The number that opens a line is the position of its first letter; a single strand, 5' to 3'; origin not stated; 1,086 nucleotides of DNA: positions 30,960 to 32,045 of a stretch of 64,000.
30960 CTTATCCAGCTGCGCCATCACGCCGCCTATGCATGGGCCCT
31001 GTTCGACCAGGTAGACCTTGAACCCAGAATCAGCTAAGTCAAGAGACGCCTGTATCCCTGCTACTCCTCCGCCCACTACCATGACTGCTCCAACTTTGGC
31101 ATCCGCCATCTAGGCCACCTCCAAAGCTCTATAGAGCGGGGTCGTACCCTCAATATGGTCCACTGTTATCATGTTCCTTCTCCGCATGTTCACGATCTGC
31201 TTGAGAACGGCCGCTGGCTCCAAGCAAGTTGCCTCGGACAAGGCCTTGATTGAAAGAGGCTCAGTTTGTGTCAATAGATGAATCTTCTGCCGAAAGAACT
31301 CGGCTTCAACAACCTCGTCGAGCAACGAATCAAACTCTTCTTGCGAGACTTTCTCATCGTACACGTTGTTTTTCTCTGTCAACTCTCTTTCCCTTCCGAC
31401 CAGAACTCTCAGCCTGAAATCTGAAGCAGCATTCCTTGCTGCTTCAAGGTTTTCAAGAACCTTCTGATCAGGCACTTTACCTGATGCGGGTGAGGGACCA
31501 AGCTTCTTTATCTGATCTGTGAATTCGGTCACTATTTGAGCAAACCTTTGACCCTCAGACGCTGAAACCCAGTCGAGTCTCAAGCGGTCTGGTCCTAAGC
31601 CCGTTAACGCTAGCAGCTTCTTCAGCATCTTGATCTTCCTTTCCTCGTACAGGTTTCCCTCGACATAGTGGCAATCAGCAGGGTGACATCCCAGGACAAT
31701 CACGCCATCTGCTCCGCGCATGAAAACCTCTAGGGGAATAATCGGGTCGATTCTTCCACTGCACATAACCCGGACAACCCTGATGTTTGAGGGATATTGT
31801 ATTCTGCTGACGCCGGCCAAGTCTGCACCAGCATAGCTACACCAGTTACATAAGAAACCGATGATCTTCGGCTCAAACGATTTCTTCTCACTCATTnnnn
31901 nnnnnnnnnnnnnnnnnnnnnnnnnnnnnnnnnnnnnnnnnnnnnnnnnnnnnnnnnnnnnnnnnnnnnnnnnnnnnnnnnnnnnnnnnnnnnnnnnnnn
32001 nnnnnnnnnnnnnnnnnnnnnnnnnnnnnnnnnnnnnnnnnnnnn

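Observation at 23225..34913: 11-gene Hdr/Mvh operon with two paralogous HdrA-MvhD modules in tandem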

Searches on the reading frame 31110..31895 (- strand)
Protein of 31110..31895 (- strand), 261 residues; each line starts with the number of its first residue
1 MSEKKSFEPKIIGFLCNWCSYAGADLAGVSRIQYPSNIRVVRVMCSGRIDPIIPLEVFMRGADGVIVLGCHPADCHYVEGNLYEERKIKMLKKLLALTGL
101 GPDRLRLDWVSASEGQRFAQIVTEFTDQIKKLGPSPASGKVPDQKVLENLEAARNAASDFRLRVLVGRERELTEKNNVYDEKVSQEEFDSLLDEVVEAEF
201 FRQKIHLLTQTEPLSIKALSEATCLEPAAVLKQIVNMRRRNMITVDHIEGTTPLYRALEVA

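Call 4: search_protein_families(library=pfam, proteins=[window:31110-31895:-], max_evalue=0.001)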
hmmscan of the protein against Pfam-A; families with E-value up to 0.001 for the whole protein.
window:31110-31895:- (261 aa): 1 family
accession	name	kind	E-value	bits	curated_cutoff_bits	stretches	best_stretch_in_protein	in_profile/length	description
PF02662.21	FlpD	-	9.6e-52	174.6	22.3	1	11-133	1-123/123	Methyl-viologen-reducing hydrogenase, delta subunit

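Call 33: search_protein_families(library=pfam, proteins=[window:31110-31895:-], max_evalue=0.01)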
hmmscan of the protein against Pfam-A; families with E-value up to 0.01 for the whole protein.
window:31110-31895:- (261 aa): 1 family
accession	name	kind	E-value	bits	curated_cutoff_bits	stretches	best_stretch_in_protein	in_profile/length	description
PF02662.21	FlpD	-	9.6e-52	174.6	22.3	1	11-133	1-123/123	Methyl-viologen-reducing hydrogenase, delta subunit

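Call 34: search_protein_families(library=ncbifam, proteins=[window:31110-31895:-], max_evalue=0.00001)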
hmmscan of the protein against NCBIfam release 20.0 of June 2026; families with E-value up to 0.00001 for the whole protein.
window:31110-31895:- (261 aa): 3 families
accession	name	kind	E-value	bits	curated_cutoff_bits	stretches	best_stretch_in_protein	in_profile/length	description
NF040770.1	hetero_SS_HdrA2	exception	1e-51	176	1100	1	2-135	641-774/777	CoB-CoM heterodisulfide reductase HdrA2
NF045873.1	F420_non_VhuD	exception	4.4e-38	130.4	215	1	8-136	1-129/132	F420-non-reducing hydrogenase iron-sulfur subunit VhuD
NF041891.1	hdrA_Methbact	equivalog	4.5e-15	54.9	1300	1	2-132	637-761/762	ferredoxin:CoB-CoM heterodisulfide reductase subunit HdrA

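Call 36: find_homologous_proteins(query=window:31110-31895:-, max_evalue=1e-10)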
Query window:31110-31895:- (261 aa): 8000 proteins with E <= 1e-10 among 8000 candidates; the best 120 are listed.
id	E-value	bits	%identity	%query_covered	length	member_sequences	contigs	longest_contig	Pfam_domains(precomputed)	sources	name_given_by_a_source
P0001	9.9e-159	545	94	100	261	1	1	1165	PF02662.22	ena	-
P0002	3.2e-157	540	92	100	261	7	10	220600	PF02662.22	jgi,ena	jgi:coenzyme F420-reducing hydrogenase delta subunit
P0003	6.2e-157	539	92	100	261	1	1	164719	PF02662.22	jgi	jgi:coenzyme F420-reducing hydrogenase delta subunit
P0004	1.2e-156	538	92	100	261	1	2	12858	PF02662.22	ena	-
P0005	4.5e-156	536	92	100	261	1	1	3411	PF02662.22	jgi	jgi:F420-non-reducing hydrogenase iron-sulfur subunit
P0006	4.1e-155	533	92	100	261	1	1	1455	PF02662.22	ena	-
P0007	7.4e-155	532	91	100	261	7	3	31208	PF02662.22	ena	-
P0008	1.8e-148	511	89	100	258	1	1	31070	PF02662.22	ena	-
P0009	2.0e-148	511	90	98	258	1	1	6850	PF02662.22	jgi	-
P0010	5.2e-148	510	89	98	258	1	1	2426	PF02662.22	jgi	jgi:coenzyme F420-reducing hydrogenase delta subunit/predicted transcriptional regulator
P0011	1.0e-146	505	87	100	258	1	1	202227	PF02662.22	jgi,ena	-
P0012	2.2e-146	504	87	98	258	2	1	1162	PF02662.22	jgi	jgi:F420-non-reducing hydrogenase iron-sulfur subunit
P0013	2.4e-146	504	84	100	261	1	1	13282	PF02662.22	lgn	-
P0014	7.9e-146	503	87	98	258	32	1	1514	PF02662.22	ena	-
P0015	1.1e-145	502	85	100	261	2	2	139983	PF02662.22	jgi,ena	jgi:coenzyme F420-reducing hydrogenase delta subunit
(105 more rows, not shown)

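Call 48: predict_structure(alignment_id=A1)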
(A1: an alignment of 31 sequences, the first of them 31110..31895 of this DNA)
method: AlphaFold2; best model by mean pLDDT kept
length: 261 residues; sequences in the alignment: 31
mean_pLDDT: 89.6   pTM: 0.88
mean pLDDT of the five models: 89.6, 89.0, 88.7, 88.2, 87.9
residues with pLDDT >= 90: 181; 70-90: 57; 50-70: 16; < 50: 7
segments of 3 or more residues with pLDDT < 50: 26-29
pLDDT, mean of each block of 10 residues (from residue 1): 72 82 51 75 89 97 94 78 90 97 95 82 95 93 96 97 92 90 94 97 98 97 98 97 97 91 40
secondary structure, 60 per line:
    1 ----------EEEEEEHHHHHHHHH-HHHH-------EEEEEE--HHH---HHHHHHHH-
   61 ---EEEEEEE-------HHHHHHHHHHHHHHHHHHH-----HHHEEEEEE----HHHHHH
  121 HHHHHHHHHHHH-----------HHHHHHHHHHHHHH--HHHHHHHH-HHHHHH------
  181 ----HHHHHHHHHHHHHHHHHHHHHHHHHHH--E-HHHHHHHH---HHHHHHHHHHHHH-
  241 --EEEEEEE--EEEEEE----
elements in order: E11-16 H17-25 H27-30 E38-43 H52-59 E64-70 H78-96 E105-110 H115-132 H144-157 H160-167 H169-174 H185-211 H216-223 H227-239 E243-249 E252-257

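Call 52: fold_search(model_id=the predicted structure, library=pdb)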
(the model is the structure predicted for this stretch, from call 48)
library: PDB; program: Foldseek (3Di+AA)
matches with E <= 10: 1543; with E <= 0.001: 4
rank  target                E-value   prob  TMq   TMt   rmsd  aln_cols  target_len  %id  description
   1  5odh_D                1.8e-14  1.00  0.48  0.89   1.5       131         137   53  Heterodisulfide reductase / [NiFe]-hydrogenase complex from Methanothermococcus thermolithotrophicus soaked with heter (released 2017-08-30)
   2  8rvu_F                2.6e-14  1.00  0.47  0.93   1.5       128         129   52  CryoEM structure of the Elp-Hdr complex of Methanothermobacter marburgensis state 2 (composite structure) (released 2025-05-14)
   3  5odc_D                3.3e-14  1.00  0.48  0.89   1.5       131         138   53  Heterodisulfide reductase / [NiFe]-hydrogenase complex from Methanothermococcus thermolithotrophicus at 2.3 A resoluti (released 2017-08-30)
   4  7bkb_F                1.0e-13  1.00  0.48  0.89   1.5       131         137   52  Formate dehydrogenase - heterodisulfide reductase - formylmethanofuran dehydrogenase complex from Methanospirillum hun (released 2021-09-29)
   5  1smt_A                1.0e-02  1.00  0.22  0.56   7.4        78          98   20  SMTB REPRESSOR FROM SYNECHOCOCCUS PCC7942 (released 1997-12-03)
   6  2kko_MODEL_1_A        1.3e-02  1.00  0.21  0.51   6.3        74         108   20  Solution NMR structure of the homodimeric winged helix-turn-helix DNA-binding domain (fragment 1-100) Mb0332 f (released 2009-08-11)
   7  1smt_B                1.3e-02  1.00  0.22  0.55   7.3        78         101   20  SMTB REPRESSOR FROM SYNECHOCOCCUS PCC7942 (released 1997-12-03)
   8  5jls                  1.4e-02  1.00  0.22  0.41   6.0        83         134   19  Crystal Structure of Adhesin competence repressor (AdcR) from Streptococcus pyogenes (C-terminally His tagged) (released 2017-05-03)
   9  1r23_A                1.5e-02  1.00  0.21  0.51   7.5        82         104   18  Crystal structure of the cyanobacterial metallothionein repressor SmtB in the Zn1-form (one Zn(II) per dimer) (released 2004-05-18)
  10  4y7k_C                1.8e-02  0.90  0.25  0.26   8.7       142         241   15  Structure of an archaeal mechanosensitive channel in closed state (released 2015-08-26)
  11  3jth_A                1.9e-02  1.00  0.22  0.58   6.5        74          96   20  Crystal structure of a transcriptional regulator HlyU from Vibrio vulnificus CMCP6 (released 2010-03-16)
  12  1r22_B                1.9e-02  1.00  0.21  0.53  10.5       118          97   13  Crystal structure of the cyanobacterial metallothionein repressor SmtB (C14S/C61S/C121S mutant) in the Zn2alpha5-form (released 2004-05-18)
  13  1kz1_A                1.9e-02  0.99  0.32  0.49   6.6       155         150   15  Mutant enzyme W27G Lumazine Synthase from S.pombe (released 2002-07-24)
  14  2obx_B                2.0e-02  0.96  0.27  0.42   7.8       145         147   13  Lumazine synthase RibH2 from Mesorhizobium loti (Gene mll7281, Swiss-Prot entry Q986N2) complexed with inhibitor 5-Nit (released 2007-08-14)
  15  4omz_C                2.1e-02  1.00  0.20  0.49   6.7        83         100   16  Crystal Structure of NolR from Sinorhizobium fredii (released 2014-04-16)
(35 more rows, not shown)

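Call 64: search_solved_structures(query=window:31110-31895:-, max_evalue=1)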
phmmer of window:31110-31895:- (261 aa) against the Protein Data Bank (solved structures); distinct sequences matched with E-value up to 1: 14.
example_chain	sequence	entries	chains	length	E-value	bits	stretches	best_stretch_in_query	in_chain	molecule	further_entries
9sw2_D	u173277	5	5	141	2.7e-47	165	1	9-139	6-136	F420-non-reducing hydrogenase iron-sulfur subunit D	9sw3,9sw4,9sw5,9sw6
5odc_D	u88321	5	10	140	1.8e-46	162.2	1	6-136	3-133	Methyl-viologen reducing hydrogenase subunit D | Methyl-viologen reducing hydrogenase, subunit D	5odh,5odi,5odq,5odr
8rvu_F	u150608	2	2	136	2.3e-46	161.9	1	6-140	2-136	Methyl viologen-reducing hydrogenase, subunit D-related protein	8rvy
7bkb_F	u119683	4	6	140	2.3e-45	158.6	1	7-137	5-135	F420-non-reducing hydrogenase subunit D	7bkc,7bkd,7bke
8rvv_F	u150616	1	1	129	1.1e-44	156.5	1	7-134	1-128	Methyl viologen-reducing hydrogenase, subunit D-related protein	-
9sfi_K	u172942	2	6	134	4.4e-32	115.1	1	8-137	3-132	F420-non-reducing hydrogenase subunit delta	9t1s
5lbm_A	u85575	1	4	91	0.067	16.3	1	129-191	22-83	Transcriptional repressor FrmR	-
8xgc_B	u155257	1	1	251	0.23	14.5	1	75-143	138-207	DNA replication complex GINS protein PSF2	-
8uiq_A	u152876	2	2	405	0.29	14.2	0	54-122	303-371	6-hydroxynicotinate 3-monooxygenase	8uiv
5eow_A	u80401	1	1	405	0.29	14.2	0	54-122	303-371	6-hydroxynicotinate 3-monooxygenase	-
28vy_I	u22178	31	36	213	0.3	14.1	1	75-135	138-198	DNA replication complex GINS protein PSF2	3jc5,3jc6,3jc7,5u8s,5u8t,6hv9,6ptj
6u0m_B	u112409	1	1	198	0.62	13.1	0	75-132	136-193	DNA replication complex GINS protein PSF2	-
6tmf_R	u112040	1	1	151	0.81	12.7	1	25-108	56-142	30S ribosomal protein S15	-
9r1n_A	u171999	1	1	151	0.94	12.5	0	87-157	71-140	sc-apCC-4-DPH-2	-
